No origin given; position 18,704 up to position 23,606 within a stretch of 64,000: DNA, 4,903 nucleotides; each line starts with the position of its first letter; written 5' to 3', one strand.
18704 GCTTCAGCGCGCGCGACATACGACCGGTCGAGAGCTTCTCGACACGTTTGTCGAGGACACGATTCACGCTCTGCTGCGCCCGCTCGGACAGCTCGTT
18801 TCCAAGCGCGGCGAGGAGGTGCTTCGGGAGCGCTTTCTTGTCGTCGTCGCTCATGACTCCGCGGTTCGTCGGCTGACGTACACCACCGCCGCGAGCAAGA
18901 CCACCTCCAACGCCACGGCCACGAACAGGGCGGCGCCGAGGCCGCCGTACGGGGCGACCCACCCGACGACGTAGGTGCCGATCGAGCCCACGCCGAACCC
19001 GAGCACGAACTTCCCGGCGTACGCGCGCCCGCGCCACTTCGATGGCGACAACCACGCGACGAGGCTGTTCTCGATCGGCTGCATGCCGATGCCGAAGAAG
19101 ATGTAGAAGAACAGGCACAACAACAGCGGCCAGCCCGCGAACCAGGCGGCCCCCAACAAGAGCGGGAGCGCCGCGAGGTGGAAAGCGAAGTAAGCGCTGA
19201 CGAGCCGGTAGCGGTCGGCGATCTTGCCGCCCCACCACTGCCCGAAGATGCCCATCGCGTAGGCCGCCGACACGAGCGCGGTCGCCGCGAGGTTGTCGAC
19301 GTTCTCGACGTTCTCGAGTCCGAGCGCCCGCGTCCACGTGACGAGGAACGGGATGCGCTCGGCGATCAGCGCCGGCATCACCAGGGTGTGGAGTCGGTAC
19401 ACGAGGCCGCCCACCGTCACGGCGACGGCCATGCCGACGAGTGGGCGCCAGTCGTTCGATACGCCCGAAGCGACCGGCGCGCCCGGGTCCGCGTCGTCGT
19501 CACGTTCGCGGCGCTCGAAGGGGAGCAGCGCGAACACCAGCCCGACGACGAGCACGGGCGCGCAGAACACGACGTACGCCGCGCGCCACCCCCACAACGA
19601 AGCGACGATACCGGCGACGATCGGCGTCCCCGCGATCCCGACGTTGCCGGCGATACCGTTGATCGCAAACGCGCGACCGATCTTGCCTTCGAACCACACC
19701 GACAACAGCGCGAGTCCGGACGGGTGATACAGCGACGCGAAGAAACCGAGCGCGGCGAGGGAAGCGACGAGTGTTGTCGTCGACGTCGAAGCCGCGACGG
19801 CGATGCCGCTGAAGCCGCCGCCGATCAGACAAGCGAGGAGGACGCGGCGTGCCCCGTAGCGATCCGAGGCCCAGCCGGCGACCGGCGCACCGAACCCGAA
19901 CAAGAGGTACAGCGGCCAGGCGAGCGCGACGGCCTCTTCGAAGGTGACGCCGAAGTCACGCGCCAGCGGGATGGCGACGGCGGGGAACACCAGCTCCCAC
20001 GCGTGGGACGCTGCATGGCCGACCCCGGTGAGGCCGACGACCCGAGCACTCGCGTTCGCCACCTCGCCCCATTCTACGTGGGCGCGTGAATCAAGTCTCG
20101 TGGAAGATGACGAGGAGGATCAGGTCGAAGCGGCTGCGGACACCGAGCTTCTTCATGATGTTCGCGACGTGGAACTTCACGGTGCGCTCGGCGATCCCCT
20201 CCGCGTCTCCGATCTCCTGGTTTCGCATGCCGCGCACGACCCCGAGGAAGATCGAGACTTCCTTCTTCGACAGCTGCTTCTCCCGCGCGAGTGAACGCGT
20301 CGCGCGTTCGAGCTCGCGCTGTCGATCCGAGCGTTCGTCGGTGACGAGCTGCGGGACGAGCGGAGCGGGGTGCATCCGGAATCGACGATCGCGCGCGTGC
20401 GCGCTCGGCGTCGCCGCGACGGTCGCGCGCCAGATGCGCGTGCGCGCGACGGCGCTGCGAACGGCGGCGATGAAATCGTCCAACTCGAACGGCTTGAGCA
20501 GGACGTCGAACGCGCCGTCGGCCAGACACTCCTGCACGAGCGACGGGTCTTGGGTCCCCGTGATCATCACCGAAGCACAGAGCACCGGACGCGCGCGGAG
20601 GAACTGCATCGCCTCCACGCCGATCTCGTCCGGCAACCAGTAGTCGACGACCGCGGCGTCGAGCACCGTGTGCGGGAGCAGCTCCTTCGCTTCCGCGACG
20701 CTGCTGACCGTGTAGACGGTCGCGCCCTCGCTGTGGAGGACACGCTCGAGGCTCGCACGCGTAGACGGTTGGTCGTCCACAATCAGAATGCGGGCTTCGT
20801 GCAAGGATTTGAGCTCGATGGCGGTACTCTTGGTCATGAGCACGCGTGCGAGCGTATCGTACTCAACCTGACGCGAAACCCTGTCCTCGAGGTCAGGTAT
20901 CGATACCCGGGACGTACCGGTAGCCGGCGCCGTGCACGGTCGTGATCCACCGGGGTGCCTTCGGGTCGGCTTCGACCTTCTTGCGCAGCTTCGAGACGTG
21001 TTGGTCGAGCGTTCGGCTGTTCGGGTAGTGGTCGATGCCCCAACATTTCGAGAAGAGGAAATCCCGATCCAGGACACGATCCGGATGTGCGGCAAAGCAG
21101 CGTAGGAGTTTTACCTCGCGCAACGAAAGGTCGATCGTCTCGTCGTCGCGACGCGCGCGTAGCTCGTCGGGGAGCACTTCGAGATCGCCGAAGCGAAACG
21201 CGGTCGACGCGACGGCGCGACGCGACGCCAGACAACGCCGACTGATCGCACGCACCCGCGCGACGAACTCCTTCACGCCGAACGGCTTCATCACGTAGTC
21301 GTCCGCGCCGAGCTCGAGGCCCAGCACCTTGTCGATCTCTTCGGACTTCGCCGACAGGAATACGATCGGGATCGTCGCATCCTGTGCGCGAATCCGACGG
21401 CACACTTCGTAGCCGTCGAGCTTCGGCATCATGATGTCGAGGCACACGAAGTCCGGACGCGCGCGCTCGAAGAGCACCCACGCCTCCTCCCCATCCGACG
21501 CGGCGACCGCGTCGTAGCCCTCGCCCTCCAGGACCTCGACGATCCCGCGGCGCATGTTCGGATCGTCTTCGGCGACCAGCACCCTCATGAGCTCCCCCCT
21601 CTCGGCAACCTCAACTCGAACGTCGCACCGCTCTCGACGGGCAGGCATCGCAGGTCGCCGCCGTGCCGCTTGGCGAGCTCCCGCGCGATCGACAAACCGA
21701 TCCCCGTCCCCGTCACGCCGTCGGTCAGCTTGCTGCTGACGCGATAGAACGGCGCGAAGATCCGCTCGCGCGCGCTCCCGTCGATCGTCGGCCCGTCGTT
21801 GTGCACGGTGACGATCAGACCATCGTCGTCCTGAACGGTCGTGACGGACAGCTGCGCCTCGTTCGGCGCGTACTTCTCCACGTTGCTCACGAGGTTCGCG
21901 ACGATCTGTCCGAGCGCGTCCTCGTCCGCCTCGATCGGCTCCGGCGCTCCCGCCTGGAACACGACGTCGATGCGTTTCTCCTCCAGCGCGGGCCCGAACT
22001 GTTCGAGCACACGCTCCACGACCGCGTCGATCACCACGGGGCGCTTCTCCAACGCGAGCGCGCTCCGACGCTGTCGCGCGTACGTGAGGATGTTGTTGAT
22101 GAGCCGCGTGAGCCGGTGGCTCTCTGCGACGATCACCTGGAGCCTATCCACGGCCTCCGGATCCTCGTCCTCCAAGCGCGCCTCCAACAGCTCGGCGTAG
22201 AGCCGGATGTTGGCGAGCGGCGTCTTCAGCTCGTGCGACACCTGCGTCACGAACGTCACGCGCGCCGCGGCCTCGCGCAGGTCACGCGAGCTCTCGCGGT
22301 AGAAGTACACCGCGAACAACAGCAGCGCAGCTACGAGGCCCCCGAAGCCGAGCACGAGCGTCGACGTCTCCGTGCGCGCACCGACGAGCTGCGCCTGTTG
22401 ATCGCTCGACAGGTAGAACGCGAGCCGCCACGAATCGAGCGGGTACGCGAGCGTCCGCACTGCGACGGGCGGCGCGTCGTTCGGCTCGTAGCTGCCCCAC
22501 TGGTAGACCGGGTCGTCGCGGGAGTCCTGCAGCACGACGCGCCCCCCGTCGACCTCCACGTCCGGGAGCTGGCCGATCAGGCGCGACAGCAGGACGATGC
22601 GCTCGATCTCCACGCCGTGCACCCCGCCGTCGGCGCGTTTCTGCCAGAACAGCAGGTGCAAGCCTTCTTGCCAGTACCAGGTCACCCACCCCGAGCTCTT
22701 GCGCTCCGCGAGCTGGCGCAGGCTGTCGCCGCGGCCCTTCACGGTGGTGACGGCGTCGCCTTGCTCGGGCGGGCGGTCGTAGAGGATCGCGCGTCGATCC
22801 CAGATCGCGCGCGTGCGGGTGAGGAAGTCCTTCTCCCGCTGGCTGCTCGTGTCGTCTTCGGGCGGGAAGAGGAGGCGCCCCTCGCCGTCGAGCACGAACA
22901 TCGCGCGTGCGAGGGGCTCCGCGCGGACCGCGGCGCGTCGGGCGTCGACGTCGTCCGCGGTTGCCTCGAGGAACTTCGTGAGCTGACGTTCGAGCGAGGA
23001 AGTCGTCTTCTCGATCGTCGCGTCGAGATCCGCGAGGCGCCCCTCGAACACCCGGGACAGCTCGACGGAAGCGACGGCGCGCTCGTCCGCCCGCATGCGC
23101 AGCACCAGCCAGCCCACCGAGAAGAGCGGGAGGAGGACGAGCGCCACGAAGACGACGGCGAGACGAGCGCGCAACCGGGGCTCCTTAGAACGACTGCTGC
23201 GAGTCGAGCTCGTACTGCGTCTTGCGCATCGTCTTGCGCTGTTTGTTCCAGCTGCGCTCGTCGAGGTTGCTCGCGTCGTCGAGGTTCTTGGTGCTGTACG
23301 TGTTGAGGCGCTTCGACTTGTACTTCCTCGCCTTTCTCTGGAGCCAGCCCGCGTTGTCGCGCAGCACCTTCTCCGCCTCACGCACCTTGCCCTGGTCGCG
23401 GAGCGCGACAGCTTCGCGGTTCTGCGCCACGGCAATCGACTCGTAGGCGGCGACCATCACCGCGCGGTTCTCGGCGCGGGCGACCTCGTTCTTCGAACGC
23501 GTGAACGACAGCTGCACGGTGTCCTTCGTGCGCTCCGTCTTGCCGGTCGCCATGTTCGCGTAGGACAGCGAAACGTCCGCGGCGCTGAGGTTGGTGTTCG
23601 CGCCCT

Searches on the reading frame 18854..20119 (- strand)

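Call 38: search_protein_families(library=pfam, proteins=[window:18854-20119:-], max_evalue=0.00001)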
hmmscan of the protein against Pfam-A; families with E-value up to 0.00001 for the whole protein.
window:18854-20119:- (422 aa): 1 family
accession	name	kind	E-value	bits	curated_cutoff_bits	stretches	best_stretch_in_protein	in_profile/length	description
PF07690.21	MFS_1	-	1.8e-37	129.5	33.4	1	40-368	11-333/347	Major Facilitator Superfamily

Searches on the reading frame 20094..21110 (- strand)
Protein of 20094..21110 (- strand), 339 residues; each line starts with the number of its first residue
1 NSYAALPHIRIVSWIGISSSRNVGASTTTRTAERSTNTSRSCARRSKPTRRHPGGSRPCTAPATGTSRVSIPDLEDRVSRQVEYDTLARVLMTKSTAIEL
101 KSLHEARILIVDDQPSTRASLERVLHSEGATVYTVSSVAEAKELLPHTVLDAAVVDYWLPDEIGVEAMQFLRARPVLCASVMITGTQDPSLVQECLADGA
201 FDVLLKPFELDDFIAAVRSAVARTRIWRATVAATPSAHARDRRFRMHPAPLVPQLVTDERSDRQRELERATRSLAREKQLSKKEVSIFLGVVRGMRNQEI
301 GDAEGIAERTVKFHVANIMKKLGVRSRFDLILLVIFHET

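Call 89: search_protein_families(library=pfam, proteins=[window:20094-21110:-], max_evalue=0.001)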
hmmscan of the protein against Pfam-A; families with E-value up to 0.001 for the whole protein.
window:20094-21110:- (339 aa): 2 families
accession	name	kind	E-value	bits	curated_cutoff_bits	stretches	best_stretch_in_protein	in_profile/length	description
PF00072.30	Response_reg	-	1e-20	74.4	30.2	1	108-218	1-111/111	Response regulator receiver domain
PF00196.25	GerE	-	5.2e-17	61.7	23.5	1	279-333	2-56/57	Bacterial regulatory proteins, luxR family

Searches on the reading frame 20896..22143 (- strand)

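Call 89: search_protein_families(library=pfam, proteins=[window:20896-22143:-], max_evalue=0.001)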
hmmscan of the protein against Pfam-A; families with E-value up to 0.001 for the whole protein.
window:20896-22143:- (416 aa): 2 families
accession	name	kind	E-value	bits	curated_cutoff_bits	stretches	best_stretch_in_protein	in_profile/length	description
PF00072.30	Response_reg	-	2.3e-30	105.5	30.2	1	188-298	1-111/111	Response regulator receiver domain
PF00486.34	Trans_reg_C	-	3.3e-24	85.2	26.2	1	335-409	2-76/77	Transcriptional regulatory protein, C terminal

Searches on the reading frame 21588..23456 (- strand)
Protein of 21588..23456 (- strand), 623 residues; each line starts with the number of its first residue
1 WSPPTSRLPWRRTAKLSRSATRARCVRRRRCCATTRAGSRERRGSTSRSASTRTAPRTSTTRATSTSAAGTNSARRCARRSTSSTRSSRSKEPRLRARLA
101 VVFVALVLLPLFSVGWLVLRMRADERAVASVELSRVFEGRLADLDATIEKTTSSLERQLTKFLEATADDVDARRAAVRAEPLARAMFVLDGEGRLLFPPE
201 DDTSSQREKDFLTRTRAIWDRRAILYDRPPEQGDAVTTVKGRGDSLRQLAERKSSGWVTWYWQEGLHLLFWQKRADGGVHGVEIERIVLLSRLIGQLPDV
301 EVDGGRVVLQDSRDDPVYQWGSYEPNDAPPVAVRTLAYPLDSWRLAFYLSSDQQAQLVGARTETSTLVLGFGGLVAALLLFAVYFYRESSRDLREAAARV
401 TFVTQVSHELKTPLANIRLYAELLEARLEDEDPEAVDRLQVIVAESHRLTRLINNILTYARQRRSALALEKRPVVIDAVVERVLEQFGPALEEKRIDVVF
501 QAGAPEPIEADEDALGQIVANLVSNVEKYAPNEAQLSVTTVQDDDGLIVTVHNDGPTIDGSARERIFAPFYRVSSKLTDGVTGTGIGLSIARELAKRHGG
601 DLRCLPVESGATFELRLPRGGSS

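Call 38: search_protein_families(library=pfam, proteins=[window:21588-23456:-], max_evalue=0.00001)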
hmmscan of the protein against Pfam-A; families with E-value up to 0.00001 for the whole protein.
window:21588-23456:- (623 aa): 2 families
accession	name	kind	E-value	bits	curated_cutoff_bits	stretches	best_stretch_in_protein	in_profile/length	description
PF02518.31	HATPase_c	-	5.1e-23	82.1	26.4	1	511-619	2-109/111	Histidine kinase-, DNA gyrase B-, and HSP90-like ATPase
PF00512.31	HisKA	-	9.9e-17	61.2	26.9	1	399-462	2-63/66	His Kinase A (phospho-acceptor) domain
